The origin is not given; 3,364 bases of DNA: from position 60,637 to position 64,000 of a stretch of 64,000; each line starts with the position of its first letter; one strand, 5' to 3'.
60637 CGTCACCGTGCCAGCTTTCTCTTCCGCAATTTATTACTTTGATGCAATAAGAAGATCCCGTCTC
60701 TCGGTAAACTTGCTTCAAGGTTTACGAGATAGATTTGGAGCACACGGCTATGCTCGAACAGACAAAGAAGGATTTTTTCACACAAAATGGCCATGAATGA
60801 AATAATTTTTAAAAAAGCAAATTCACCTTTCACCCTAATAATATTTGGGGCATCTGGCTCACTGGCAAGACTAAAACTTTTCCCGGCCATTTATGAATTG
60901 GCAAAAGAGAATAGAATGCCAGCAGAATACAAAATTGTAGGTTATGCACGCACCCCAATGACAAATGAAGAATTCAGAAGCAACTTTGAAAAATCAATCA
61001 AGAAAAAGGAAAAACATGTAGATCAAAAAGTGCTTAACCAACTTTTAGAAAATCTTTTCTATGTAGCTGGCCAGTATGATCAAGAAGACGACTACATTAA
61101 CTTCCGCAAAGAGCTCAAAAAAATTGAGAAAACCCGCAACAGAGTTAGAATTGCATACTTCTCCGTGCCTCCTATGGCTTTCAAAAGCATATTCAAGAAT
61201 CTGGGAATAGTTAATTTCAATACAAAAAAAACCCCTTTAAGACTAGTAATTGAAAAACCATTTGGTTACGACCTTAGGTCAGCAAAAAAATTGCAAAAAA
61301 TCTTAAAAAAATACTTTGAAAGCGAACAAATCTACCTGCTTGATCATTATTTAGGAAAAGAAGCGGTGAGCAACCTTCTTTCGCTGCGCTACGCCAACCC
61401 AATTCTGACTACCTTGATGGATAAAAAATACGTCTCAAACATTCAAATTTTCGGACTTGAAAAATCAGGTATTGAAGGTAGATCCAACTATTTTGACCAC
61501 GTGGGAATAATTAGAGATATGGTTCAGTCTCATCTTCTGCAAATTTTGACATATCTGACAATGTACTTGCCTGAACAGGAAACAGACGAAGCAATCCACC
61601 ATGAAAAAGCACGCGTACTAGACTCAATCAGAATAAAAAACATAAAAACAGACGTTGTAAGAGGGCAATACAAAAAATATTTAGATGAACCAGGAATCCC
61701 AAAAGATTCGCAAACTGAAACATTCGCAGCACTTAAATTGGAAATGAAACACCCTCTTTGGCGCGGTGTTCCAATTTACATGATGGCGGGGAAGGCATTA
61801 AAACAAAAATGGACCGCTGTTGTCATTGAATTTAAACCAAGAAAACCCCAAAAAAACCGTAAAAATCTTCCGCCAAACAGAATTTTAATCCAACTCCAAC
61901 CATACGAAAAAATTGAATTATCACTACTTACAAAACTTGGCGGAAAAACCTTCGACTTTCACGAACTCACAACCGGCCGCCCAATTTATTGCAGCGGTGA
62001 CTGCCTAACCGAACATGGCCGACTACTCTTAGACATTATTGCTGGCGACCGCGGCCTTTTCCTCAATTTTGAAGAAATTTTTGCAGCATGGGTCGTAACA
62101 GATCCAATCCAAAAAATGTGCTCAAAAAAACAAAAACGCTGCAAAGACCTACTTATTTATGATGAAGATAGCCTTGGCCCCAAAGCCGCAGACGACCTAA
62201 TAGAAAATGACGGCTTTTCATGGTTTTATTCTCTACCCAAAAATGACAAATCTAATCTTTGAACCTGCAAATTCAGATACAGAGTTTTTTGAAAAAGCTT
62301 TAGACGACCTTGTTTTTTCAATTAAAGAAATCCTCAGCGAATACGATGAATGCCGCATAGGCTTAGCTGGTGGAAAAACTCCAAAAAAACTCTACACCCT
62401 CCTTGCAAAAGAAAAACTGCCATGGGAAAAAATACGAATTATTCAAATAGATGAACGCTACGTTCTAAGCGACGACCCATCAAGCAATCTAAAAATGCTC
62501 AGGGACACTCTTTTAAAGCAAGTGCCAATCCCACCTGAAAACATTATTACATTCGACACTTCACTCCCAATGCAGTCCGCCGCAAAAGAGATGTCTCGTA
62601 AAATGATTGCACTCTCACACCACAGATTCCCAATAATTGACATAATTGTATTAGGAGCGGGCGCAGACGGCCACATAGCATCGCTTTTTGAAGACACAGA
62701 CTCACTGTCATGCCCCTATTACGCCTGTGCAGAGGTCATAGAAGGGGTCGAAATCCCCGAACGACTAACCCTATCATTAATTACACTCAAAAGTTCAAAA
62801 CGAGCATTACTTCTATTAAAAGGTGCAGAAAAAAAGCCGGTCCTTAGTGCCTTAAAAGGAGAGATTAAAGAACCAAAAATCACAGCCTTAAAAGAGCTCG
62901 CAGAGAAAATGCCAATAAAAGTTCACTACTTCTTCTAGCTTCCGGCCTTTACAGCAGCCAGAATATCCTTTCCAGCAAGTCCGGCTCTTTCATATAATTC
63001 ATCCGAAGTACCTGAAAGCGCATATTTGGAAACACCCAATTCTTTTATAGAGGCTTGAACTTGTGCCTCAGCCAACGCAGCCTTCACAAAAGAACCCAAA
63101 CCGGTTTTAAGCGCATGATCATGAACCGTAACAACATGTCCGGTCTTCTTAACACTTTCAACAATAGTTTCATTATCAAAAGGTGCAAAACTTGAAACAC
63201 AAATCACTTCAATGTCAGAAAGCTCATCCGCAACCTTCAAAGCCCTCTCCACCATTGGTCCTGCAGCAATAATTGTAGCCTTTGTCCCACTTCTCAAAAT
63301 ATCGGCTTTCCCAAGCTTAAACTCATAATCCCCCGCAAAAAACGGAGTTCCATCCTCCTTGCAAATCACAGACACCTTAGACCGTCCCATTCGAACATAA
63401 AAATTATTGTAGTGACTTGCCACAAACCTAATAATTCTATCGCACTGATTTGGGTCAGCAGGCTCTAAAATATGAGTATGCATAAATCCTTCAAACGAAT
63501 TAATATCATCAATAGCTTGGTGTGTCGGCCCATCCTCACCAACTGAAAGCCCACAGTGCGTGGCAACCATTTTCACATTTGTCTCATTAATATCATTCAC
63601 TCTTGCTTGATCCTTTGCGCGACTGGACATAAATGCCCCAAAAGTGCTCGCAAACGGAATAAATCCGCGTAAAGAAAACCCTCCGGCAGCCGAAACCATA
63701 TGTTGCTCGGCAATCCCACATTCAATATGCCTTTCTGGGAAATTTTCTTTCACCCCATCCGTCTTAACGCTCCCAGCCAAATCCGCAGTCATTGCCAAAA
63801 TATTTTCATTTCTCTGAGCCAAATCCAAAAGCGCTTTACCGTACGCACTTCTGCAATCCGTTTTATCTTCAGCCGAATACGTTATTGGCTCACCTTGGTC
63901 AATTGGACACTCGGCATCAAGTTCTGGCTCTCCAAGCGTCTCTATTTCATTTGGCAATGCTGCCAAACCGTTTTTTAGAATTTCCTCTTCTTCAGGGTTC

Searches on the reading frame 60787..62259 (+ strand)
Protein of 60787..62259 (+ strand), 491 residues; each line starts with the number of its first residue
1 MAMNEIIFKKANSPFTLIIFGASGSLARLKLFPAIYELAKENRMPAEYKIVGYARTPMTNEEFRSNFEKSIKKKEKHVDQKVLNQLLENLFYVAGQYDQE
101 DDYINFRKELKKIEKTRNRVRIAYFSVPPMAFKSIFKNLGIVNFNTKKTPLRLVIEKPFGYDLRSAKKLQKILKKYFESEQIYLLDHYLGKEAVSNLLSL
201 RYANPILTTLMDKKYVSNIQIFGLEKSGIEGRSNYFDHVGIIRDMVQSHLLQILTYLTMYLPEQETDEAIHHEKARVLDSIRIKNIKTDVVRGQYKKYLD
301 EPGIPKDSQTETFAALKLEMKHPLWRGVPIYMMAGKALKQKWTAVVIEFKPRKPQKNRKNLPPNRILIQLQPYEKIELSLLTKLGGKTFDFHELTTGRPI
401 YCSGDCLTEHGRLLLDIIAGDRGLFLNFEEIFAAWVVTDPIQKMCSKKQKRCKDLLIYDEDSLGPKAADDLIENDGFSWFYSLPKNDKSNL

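Call 18: search_protein_families(library=pfam, proteins=[window:60787-62259:+], max_evalue=0.0001)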
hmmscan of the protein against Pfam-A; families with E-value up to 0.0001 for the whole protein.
window:60787-62259:+ (491 aa): 2 families
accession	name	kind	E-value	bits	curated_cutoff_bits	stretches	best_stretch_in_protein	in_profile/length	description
PF02781.21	G6PD_C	-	1.6e-74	251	27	1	199-479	2-295/296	Glucose-6-phosphate dehydrogenase, C-terminal domain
PF00479.28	G6PD_N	-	1.8e-55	188.9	22.1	1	18-196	1-183/183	Glucose-6-phosphate dehydrogenase, NAD binding domain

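Call 85: find_encoding_contigs(protein=window:60787-62259:+, flank=10000, max_places=1)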
Protein window:60787-62259:+ (491 aa): no gene with exactly this product is on record in the collection.

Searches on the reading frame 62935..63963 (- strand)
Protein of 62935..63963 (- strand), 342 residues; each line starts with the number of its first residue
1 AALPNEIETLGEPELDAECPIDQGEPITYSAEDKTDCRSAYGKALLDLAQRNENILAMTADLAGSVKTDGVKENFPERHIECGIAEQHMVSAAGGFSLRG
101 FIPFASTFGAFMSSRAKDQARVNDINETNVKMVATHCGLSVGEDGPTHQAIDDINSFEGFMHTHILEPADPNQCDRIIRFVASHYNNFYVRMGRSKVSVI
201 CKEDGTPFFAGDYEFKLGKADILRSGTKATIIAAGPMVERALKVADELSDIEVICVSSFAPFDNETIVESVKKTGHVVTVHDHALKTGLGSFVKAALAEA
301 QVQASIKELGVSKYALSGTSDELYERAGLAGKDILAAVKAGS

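Call 18: search_protein_families(library=pfam, proteins=[window:62935-63963:-], max_evalue=0.0001)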
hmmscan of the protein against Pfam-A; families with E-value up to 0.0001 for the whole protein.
window:62935-63963:- (342 aa): 2 families
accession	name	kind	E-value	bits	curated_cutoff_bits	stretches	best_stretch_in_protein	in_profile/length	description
PF02779.29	Transket_pyr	-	3.1e-36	125.1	27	1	34-197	2-172/174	Transketolase, pyrimidine binding domain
PF02780.25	Transketolase_C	-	2.9e-26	92.2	25.9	1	218-334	1-124/124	Transketolase, C-terminal domain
